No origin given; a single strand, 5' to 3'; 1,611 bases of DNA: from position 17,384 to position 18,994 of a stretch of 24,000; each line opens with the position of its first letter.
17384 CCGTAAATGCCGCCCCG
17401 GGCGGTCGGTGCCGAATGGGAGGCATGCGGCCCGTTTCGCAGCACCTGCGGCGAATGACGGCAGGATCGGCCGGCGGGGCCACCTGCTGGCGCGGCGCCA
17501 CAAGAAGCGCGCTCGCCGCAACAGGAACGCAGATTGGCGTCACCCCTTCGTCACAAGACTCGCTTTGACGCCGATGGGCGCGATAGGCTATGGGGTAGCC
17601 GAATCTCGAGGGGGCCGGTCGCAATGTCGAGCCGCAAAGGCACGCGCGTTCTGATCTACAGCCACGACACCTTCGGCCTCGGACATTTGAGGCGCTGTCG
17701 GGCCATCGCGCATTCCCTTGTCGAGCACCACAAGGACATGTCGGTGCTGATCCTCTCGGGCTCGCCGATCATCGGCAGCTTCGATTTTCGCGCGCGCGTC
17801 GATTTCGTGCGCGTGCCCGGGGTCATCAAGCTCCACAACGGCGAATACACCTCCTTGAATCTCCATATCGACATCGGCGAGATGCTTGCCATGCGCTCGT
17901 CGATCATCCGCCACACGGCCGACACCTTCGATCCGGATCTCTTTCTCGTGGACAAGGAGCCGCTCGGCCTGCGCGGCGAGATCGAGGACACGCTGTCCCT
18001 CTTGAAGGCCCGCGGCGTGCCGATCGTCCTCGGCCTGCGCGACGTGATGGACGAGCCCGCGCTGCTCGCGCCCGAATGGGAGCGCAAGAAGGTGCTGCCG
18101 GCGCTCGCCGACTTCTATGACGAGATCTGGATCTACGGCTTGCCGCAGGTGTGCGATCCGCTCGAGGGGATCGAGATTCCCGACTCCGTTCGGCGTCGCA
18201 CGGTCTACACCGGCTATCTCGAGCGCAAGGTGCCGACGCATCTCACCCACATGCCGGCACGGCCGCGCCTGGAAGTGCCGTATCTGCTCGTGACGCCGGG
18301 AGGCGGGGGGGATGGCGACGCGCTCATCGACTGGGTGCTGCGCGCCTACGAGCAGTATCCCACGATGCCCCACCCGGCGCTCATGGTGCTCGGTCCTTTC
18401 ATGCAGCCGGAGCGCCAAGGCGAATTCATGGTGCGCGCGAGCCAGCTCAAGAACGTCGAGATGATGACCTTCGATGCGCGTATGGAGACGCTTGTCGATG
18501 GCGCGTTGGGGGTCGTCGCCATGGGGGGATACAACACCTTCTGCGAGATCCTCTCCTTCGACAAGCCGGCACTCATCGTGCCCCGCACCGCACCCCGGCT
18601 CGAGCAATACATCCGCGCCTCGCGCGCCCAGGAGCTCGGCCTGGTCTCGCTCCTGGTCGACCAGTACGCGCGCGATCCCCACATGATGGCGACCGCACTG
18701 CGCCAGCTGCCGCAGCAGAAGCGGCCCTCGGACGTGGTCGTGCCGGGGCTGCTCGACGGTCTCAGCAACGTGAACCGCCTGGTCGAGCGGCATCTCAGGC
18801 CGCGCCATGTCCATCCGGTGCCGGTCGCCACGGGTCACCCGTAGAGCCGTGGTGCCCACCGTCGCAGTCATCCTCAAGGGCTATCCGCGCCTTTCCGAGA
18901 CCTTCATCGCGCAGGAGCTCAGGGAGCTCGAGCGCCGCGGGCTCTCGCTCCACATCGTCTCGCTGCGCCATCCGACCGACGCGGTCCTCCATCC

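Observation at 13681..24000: Uncharacterised divergent ~10-gene glycoconjugate synthesis/export locus with chained start-stop overlaps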

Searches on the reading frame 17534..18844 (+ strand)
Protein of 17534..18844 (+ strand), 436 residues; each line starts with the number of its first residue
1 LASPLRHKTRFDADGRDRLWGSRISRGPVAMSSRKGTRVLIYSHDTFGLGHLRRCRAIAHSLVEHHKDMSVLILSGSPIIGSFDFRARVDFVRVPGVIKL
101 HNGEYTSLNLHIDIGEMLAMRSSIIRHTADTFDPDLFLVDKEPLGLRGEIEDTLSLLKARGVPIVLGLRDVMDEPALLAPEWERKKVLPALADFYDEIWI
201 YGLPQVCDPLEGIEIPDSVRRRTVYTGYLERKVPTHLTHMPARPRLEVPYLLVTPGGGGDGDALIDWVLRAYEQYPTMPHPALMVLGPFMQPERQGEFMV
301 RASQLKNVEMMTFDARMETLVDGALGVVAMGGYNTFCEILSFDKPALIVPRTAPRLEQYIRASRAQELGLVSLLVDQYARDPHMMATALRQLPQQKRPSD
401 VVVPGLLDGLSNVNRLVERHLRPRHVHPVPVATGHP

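Call 4: search_protein_families(library=pfam, proteins=[window:17534-18844:+], max_evalue=0.01)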
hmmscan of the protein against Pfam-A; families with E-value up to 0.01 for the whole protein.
window:17534-18844:+ (436 aa): 1 family
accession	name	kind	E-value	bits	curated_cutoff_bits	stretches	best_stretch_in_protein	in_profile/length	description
PF04101.22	Glyco_tran_28_C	-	3.5e-06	27.6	22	1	301-394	48-142/166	Glycosyltransferase family 28 C-terminal domain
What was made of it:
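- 17624..18844 (+): GT-B glycosyltransferase 1 (406 aa), Glyco_tran_28_C / MJ1255-VC2487-like. Soluble. Pfam PF04101, 27.6 bits (cut-off 22) (call 4).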

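Call 5: search_protein_families(library=ncbifam, proteins=[window:17534-18844:+], max_evalue=0.01)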
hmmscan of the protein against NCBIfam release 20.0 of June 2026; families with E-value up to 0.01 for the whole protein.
window:17534-18844:+ (436 aa): 2 families
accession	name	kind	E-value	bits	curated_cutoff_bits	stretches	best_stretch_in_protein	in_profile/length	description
TIGR00661.1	MJ1255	subfamily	3.7e-10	39.6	195.9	1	304-374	227-297/321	MJ1255/VC2487 family glycosyltransferase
TIGR01426.2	MGT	subfamily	0.0087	15.1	260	0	306-374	276-340/393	macrolide family glycosyltransferase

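Call 11: find_homologous_proteins(query=window:17624-18844:+, max_evalue=1e-10)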
Query window:17624-18844:+ (406 aa): 8000 proteins with E <= 1e-10 among 8000 candidates; the best 120 are listed.
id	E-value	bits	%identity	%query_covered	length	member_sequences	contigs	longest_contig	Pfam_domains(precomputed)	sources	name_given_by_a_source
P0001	3.7e-265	897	97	100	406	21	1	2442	PF04101.23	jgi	-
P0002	1.7e-253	859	92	100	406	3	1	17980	PF04101.23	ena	-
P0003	2.5e-240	815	88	100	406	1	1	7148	PF04101.23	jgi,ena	-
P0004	1.2e-236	803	89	97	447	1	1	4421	-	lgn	-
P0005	4.1e-229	778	83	100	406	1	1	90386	PF04101.23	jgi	jgi:predicted glycosyltransferase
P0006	7.0e-228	774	84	99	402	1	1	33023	PF04101.23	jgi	jgi:predicted glycosyltransferase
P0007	2.6e-225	766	83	100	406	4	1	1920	PF04101.23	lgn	-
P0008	2.7e-223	759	83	100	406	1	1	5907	PF04101.23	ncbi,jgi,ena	jgi:predicted glycosyltransferase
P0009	2.2e-221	753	82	100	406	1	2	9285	PF04101.23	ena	-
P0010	1.4e-220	750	81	100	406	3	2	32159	-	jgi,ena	-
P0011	9.1e-217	738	81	100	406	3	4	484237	-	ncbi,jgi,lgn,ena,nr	ncbi:MAG TPA: glycosyltransferase [Alphaproteobacteria bacterium]|nr:glycosyltransferase [Alphaprote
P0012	9.8e-217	738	79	100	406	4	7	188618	-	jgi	jgi:predicted glycosyltransferase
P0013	6.3e-216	735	79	99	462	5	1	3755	PF04101.23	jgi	-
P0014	6.3e-216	735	80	100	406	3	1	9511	PF04101.23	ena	-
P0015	1.4e-215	734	78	100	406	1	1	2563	PF04101.23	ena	-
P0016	1.8e-214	730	80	100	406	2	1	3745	PF04101.23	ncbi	-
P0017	1.6e-202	691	78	95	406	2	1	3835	PF04101.23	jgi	jgi:predicted glycosyltransferase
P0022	9.5e-193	659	74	96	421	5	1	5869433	PF04101.23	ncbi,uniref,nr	ncbi:glycosyltransferase family protein [Skermanella pratensis]|uniref:glycosyltransferase family pr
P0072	4.1e-190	650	72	96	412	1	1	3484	PF04101.23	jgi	jgi:predicted glycosyltransferase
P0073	4.3e-190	650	72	96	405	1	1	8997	PF04101.23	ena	-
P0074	4.6e-190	650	72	96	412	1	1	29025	PF04101.23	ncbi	-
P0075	5.0e-190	650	74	95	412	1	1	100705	PF04101.23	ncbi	-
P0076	5.0e-190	650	72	96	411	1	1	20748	PF04101.23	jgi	jgi:predicted glycosyltransferase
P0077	7.5e-190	649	73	96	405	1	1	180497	PF04101.23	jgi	jgi:predicted glycosyltransferase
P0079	1.0e-189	649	72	96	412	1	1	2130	PF04101.23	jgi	jgi:predicted glycosyltransferase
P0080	1.4e-189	648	72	96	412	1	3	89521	PF04101.23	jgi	jgi:predicted glycosyltransferase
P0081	1.6e-189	648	72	96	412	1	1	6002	PF04101.23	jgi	jgi:predicted glycosyltransferase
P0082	1.7e-189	648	72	99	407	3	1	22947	PF04101.23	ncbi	-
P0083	1.9e-189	648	75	94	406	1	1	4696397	PF04101.23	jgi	jgi:predicted glycosyltransferase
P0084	2.0e-189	648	72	96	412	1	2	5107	PF04101.23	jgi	jgi:predicted glycosyltransferase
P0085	2.1e-189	648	72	96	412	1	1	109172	PF04101.23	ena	-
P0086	2.2e-189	648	73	96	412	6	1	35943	PF04101.23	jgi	jgi:predicted glycosyltransferase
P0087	2.3e-189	648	70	100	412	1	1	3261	PF04101.23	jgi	jgi:predicted glycosyltransferase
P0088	2.4e-189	648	72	96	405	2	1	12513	PF04101.23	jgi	-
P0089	2.5e-189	647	72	96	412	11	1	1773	PF04101.23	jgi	jgi:predicted glycosyltransferase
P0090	3.3e-189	647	72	97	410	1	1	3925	PF04101.23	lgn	-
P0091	3.8e-189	647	72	96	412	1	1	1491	PF04101.23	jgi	jgi:predicted glycosyltransferase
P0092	3.8e-189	647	72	96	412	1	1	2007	PF04101.23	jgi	jgi:predicted glycosyltransferase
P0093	3.9e-189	647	72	96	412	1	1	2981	PF04101.23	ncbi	ncbi:MAG TPA: glycosyltransferase [Dongiaceae bacterium]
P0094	3.9e-189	647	70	100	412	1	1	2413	PF04101.23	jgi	jgi:predicted glycosyltransferase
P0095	4.4e-189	647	71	96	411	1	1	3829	PF04101.23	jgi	jgi:predicted glycosyltransferase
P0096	5.1e-189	646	72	96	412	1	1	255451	PF04101.23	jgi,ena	jgi:predicted glycosyltransferase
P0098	5.4e-189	646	72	96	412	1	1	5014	PF04101.23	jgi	jgi:predicted glycosyltransferase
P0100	6.2e-189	646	71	96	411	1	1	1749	PF04101.23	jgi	jgi:predicted glycosyltransferase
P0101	6.2e-189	646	72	96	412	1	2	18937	PF04101.23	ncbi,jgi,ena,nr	ncbi:MAG TPA: glycosyltransferase [Verrucomicrobiae bacterium]|nr:glycosyltransferase [Verrucomicrob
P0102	6.5e-189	646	72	96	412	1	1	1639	PF04101.23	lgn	-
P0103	7.6e-189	646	73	95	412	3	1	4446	PF04101.23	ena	-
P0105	8.3e-189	646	72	96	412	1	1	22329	PF04101.23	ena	-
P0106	8.7e-189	646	72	96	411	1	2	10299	PF04101.23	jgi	jgi:predicted glycosyltransferase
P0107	9.3e-189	646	72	96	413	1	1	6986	PF04101.23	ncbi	-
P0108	1.1e-188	645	74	94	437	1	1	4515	PF04101.23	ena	-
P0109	1.3e-188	645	74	98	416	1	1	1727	PF04101.23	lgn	-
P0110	1.4e-188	645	72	96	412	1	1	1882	PF04101.23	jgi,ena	-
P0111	1.4e-188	645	72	96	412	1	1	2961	PF04101.23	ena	-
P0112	1.5e-188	645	72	96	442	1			PF04101.23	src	-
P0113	1.8e-188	645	72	96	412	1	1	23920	PF04101.23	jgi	jgi:predicted glycosyltransferase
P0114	1.8e-188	645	73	97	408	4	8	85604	PF04101.23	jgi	jgi:predicted glycosyltransferase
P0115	2.3e-188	644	74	98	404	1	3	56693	PF04101.23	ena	-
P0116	2.4e-188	644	72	96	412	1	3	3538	PF04101.23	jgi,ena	-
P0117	2.8e-188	644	72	96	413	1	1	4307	PF04101.23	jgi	-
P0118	2.8e-188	644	72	96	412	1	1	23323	PF04101.23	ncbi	ncbi:MAG: glycosyltransferase family protein [Dongiaceae bacterium]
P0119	3.0e-188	644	72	96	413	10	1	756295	PF04101.23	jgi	jgi:predicted glycosyltransferase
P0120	3.1e-188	644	74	98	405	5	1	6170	PF04101.23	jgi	jgi:predicted glycosyltransferase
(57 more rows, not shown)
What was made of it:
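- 17624..18844 (+): More than 8000 homologues; 72-75% identical to Skermanella and Dongiaceae proteins (call 11).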

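Call 12: find_encoding_contigs(protein=P0022, flank=10000, max_places=2)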
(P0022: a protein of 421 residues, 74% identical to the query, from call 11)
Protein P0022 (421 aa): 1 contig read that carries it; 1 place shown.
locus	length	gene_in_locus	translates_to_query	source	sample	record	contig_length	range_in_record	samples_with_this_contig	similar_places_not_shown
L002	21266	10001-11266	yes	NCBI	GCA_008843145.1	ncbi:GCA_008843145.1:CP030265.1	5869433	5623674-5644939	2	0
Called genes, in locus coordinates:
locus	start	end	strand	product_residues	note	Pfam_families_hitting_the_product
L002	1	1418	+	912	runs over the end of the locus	PF08364:IF2_assoc, PF04760:IF2_N, PF03193:RsgA_GTPase (faint), PF00009:GTP_EFTU, PF01926:MMR_HSR1, PF22042:EF-G_D2, PF11987:IF-2, PF03144:GTP_EFTU_D2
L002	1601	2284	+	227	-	PF02033:RBFA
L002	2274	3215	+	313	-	PF01509:TruB_N, PF16198:TruB_C_2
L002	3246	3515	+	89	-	PF00312:Ribosomal_S15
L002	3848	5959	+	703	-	PF01138:RNase_PH, PF03725:RNase_PH_C, PF03726:PNPase, PF01138:RNase_PH, PF00013:KH_1, PF00575:S1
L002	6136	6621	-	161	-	PF12692:Methyltransf_17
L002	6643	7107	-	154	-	PF00027:cNMP_binding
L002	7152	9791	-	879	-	PF00664:ABC_membrane, PF00005:ABC_tran (weak)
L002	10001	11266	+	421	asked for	PF04101:Glyco_tran_28_C (faint)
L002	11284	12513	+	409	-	PF00534:Glycos_transf_1, PF13692:Glyco_trans_1_4, PF13524:Glyco_trans_1_2 (weak)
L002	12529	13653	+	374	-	PF13439:Glyco_transf_4 (faint), PF00534:Glycos_transf_1, PF13692:Glyco_trans_1_4, PF13524:Glyco_trans_1_2 (weak), PF20706:GT4-conflict (weak)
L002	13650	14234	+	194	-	PF00300:His_Phos_1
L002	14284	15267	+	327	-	PF09597:SAM_Ribosomal_mS41 (faint)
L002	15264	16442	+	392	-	PF04101:Glyco_tran_28_C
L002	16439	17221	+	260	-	-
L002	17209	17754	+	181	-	-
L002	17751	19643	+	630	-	PF13191:AAA_16 (faint), PF13555:AAA_29 (faint), PF00005:ABC_tran, PF02463:SMC_N (faint), PF13304:AAA_21 (weak), PF08352:oligo_HPY (weak), PF00005:ABC_tran, PF08352:oligo_HPY, +4 more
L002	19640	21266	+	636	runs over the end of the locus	PF00496:SBP_bac_5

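Call 13: find_encoding_contigs(protein=P0005, flank=10000, max_places=2)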
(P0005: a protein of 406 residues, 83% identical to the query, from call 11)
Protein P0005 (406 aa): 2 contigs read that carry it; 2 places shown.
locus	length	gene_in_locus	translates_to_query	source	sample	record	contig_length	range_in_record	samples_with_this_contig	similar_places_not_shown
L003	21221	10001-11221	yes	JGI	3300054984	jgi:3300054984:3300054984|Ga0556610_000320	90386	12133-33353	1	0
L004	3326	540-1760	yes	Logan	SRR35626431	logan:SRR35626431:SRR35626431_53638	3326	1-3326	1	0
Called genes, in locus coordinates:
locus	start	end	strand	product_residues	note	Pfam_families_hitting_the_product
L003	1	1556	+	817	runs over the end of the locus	PF13491:FtsK_4TM, PF17854:FtsK_alpha, PF01580:FtsK_SpoIIIE, PF09397:FtsK_gamma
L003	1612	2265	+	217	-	PF03548:LolA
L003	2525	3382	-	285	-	PF04116:FA_hydroxylase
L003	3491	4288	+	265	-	PF07722:Peptidase_C26, PF00117:GATase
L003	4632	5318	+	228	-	PF01557:FAA_hydrolase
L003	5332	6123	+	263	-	PF03372:Exo_endo_phos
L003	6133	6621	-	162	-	PF12692:Methyltransf_17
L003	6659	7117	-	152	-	PF00027:cNMP_binding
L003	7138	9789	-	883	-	PF00664:ABC_membrane, PF00005:ABC_tran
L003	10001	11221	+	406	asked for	PF04101:Glyco_tran_28_C (weak)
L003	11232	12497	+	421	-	PF13439:Glyco_transf_4 (weak), PF00534:Glycos_transf_1, PF13692:Glyco_trans_1_4, PF13524:Glyco_trans_1_2 (weak)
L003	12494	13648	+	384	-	PF13579:Glyco_trans_4_4 (weak), PF00534:Glycos_transf_1, PF13692:Glyco_trans_1_4, PF13524:Glyco_trans_1_2, PF20706:GT4-conflict (weak)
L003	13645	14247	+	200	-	PF00300:His_Phos_1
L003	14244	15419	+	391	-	PF04101:Glyco_tran_28_C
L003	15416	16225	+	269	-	-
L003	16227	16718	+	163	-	-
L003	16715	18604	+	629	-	PF13191:AAA_16 (faint), PF00005:ABC_tran, PF02463:SMC_N (faint), PF13401:AAA_22 (faint), PF13304:AAA_21 (weak), PF08352:oligo_HPY (weak), PF00005:ABC_tran, PF08352:oligo_HPY, +1 more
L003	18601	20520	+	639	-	PF00496:SBP_bac_5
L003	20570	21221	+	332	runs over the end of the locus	PF19300:BPD_transp_1_N, PF00528:BPD_transp_1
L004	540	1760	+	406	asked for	PF04101:Glyco_tran_28_C (weak)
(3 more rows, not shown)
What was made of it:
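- On Opp/Dpp/Yej cluster-C ABC importer: SBP_bac_5 and BPD_transp_1 in L002 and L003 (calls 12, 13).
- The ATPase start overlaps the stop of the 163-aa gene, and the binding-protein gene overlaps the ATPase gene (call 13).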

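Call 17: search_solved_structures(query=window:17624-18844:+, max_evalue=1)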
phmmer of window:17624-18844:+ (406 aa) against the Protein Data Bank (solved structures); distinct sequences matched with E-value up to 1: 0.

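Call 19: find_related_loci(query=window:17624-18844:+, collection=genome_contigs, flank=10000)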
Query window:17624-18844:+ (406 aa) in genome_contigs; peptide patterns used: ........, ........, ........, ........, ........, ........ (x = any residue, [..] = any of these).
82 stretches matched a pattern; 15 encode a relative of the query (tblastn E <= 1e-3); 15 distinct loci.
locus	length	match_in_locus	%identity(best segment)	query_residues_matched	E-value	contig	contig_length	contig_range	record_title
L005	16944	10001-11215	98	1-405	0e+0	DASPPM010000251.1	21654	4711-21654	MAG TPA_asm: Alphaproteobacteria bacterium isolate SMAG_U12173 k141_627285, whole genome shotgun sequence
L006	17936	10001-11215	97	1-405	0e+0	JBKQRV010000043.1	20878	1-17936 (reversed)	MAG: Alphaproteobacteria bacterium isolate MGr3G3H3I__bin_160 MGr3G3H3I_000000073242, whole genome shotgun sequence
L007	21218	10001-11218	92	1-406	0e+0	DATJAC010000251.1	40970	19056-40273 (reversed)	MAG TPA_asm: Alphaproteobacteria bacterium isolate SMAG_U15317 k141_2250508, whole genome shotgun sequence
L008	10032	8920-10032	98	1-371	0e+0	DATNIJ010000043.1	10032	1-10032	MAG TPA_asm: Alphaproteobacteria bacterium isolate SMAG_U11370 k141_819617, whole genome shotgun sequence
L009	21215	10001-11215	81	1-405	0e+0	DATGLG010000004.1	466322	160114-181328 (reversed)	MAG TPA_asm: Alphaproteobacteria bacterium isolate SMAG_U9880 k141_85810, whole genome shotgun sequence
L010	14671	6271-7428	77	4-389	0e+0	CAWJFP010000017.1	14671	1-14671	MAG: uncultured proteobacterium isolate MFD09222.bin.2.174 genome assembly, contig: contig_142770, whole genome shotgun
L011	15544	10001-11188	69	3-394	0e+0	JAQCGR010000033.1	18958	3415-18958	MAG: Proteobacteria bacterium isolate casp40-mb.210 NODE_6957_length_18958_cov_0.069887, whole genome shotgun sequence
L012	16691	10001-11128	71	8-385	2e-178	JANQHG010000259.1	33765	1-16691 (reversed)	MAG: Azospirillaceae bacterium isolate PL23b_bin.89 k99_1541792, whole genome shotgun sequence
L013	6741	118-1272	66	6-391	2e-170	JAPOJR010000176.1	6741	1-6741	MAG: Alphaproteobacteria bacterium isolate bin68 NODE_176_length_6741_cov_2.032263, whole genome shotgun sequence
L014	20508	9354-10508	66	6-391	3e-167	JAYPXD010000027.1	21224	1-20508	MAG: Alphaproteobacteria bacterium isolate 139588_S189_concoct_bins.tsv.059 NODE_2552_length_21224_cov_3.895460, whole g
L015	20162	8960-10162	58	2-401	3e-156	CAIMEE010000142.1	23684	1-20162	MAG: Enhydrobacter aerosaccus isolate VK_bin-4720 genome assembly, contig: bin-4720:142/622, whole genome shotgun sequen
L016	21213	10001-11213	82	1-404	0e+0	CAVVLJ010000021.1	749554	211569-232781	MAG: uncultured proteobacterium isolate MFD09222.bin.2.131 genome assembly, contig: contig_97230, whole genome shotgun s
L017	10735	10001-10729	61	2-243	1e-98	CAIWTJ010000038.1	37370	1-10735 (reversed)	MAG: Enhydrobacter aerosaccus isolate Umea3p3_bin-0614 genome assembly, contig: bin-0614:038/306, whole genome shotgun s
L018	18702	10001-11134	49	7-389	1e-117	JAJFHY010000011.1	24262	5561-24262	MAG: Amylibacter sp. isolate OFTM131 OFTM131_10, whole genome shotgun sequence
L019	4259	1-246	100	325-406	2e-46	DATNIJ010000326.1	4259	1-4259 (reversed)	MAG TPA_asm: Alphaproteobacteria bacterium isolate SMAG_U11370 k141_62293, whole genome shotgun sequence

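Call 20: search_dna_similar(query=window:17624-18844:+, collection=plasmids, mode=protein, max_rows=25)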
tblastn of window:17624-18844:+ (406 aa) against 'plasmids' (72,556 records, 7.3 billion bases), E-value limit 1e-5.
Records with a match: 275; places in all: 463; records where one place covers at least 80% of the query: 274.
Best place of each record, by identity: 60-80% 3; <60% 272.
By first word of the organism name: Rhizobium 143; Sinorhizobium 80; Escherichia 10; Ensifer 9; Azospirillum 7; Phyllobacterium 5; Sulfitobacter 4; Candidatus 4; Shinella 3; Tritonibacter 2; and 8 more.
By predicted mobility (MOB-suite, as given by PLSDB): non-mobilizable 141; mobilizable 96; conjugative 38.
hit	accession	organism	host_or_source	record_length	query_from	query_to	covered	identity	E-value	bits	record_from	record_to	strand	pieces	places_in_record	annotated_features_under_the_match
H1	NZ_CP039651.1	Azospirillum sp. TSA2s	Soil,rice paddy soil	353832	8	391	95%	72.4%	0e+0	569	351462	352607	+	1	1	glycosyltransferase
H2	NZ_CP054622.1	Azospirillum oryzae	cell culture,soil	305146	8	391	95%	72.4%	0e+0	569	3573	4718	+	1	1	glycosyltransferase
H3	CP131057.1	Hyphomicrobiales bacterium UR115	tomato,bacteria,rhizosphere soil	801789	4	387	95%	60.8%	1e-149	476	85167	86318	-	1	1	none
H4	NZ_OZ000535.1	Shinella sp. WSC3-e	-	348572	7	405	98%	54.8%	2e-133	429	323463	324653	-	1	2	glycosyltransferase family protein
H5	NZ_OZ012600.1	Shinella sp. WSD5-1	-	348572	7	405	98%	54.8%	2e-133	429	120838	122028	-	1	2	glycosyltransferase family protein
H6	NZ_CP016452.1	Sinorhizobium sp. RAC02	Microbial isolate,Algal phycosphere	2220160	7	398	97%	55.6%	4e-135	434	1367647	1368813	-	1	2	none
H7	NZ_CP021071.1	Mesorhizobium sp. WSM1497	Biserrula pelecinus L.,cell ...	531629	5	404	99%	54.3%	2e-132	426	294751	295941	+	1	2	glycosyltransferase family protein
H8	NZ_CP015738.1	Shinella sp. HZN7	-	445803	7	406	99%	54.0%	2e-134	432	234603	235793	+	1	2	glycosyltransferase family protein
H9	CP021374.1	Rhizobium sp. ACO-34A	Agave americana L.,cell ...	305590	2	404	99%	53.6%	2e-125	406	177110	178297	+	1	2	hypothetical protein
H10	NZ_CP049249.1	Rhizobium rhizoryzae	cell culture,soil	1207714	1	404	100%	53.3%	5e-124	402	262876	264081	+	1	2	none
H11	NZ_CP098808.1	Ensifer adhaerens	whole organism,soil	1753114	1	397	98%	54.1%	3e-124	403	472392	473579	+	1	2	none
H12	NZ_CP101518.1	Ensifer adhaerens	cell cuture,rhizosphere soil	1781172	1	397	98%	54.1%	3e-124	403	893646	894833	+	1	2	none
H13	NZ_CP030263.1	Ensifer adhaerens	Zea mays,whole organism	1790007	1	397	98%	54.1%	3e-124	403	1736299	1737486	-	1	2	none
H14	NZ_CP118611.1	Ensifer adhaerens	Pure isolate,Rhizosphere of Cyperus ...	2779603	1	397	98%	54.1%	1e-122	398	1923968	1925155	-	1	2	none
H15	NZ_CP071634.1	Rhizobium sp. NZLR1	lentil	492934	1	397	98%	54.0%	5e-126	407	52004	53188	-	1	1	glycosyltransferase family protein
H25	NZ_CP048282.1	Rhizobium leguminosarum bv. viciae 248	Fava bean,whole organism,nodules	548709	1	397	98%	53.8%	2e-126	409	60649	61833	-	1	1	glycosyltransferase family protein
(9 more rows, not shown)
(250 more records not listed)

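Call 21: get_annotated_region(hit=H25, flank=12000)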
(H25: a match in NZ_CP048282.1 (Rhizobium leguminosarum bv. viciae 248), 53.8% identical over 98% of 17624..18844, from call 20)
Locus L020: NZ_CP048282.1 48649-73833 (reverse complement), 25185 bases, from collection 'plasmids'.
description: Rhizobium leguminosarum bv. viciae 248 plasmid pRle248d, complete sequence
organism: Rhizobium leguminosarum bv. viciae 248 (NCBI taxid 936136)
taxonomy: Bacteria; Pseudomonadota; Alphaproteobacteria; Hyphomicrobiales; Rhizobiaceae; Rhizobium; Rhizobium leguminosarum; Rhizobium leguminosarum bv. viciae 248
host: -; source: Fava bean,whole organism,nodules; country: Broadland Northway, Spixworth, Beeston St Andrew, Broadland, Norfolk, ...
typing (MOB-suite, as given by PLSDB): non-mobilizable
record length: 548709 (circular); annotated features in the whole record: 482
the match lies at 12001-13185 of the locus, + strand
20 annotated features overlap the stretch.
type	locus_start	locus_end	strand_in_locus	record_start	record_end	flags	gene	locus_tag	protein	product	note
CDS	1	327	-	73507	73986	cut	-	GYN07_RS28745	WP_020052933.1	class I SAM-dependent methyltransferase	-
CDS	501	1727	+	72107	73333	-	-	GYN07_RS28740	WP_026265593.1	DUF3095 domain-containing protein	-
CDS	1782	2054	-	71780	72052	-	-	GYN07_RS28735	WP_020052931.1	Txe/YoeB family addiction module toxin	GO:0008219 - cell death [Evidence IEA]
CDS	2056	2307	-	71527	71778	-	-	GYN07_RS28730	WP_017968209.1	type II toxin-antitoxin system prevent-host-death family antitoxin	GO:0008219 - cell death [Evidence IEA]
CDS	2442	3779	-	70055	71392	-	-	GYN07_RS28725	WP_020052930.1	nucleotide sugar dehydrogenase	-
CDS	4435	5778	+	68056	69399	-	-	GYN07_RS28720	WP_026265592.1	adenylate/guanylate cyclase domain-containing protein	-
CDS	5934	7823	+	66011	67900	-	-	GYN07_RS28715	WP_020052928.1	ABC transporter ATP-binding protein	-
CDS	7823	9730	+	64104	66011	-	-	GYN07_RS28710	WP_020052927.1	ABC transporter substrate-binding protein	-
CDS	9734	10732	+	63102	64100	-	-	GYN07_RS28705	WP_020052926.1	ABC transporter permease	GO:0055085 - transmembrane transport [Evidence IEA]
CDS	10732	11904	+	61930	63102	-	-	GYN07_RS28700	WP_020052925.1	ABC transporter permease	-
CDS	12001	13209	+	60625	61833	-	-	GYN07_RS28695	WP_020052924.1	glycosyltransferase family protein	-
CDS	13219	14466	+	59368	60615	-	-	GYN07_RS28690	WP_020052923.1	glycosyltransferase family 4 protein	-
CDS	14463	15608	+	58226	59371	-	-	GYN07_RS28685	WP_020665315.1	glycosyltransferase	-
CDS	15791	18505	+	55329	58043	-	-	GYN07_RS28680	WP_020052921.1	ABC transporter transmembrane domain-containing protein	GO:0055085 - transmembrane transport [Evidence IEA]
CDS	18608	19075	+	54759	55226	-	-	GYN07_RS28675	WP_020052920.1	cyclic nucleotide-binding domain-containing protein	-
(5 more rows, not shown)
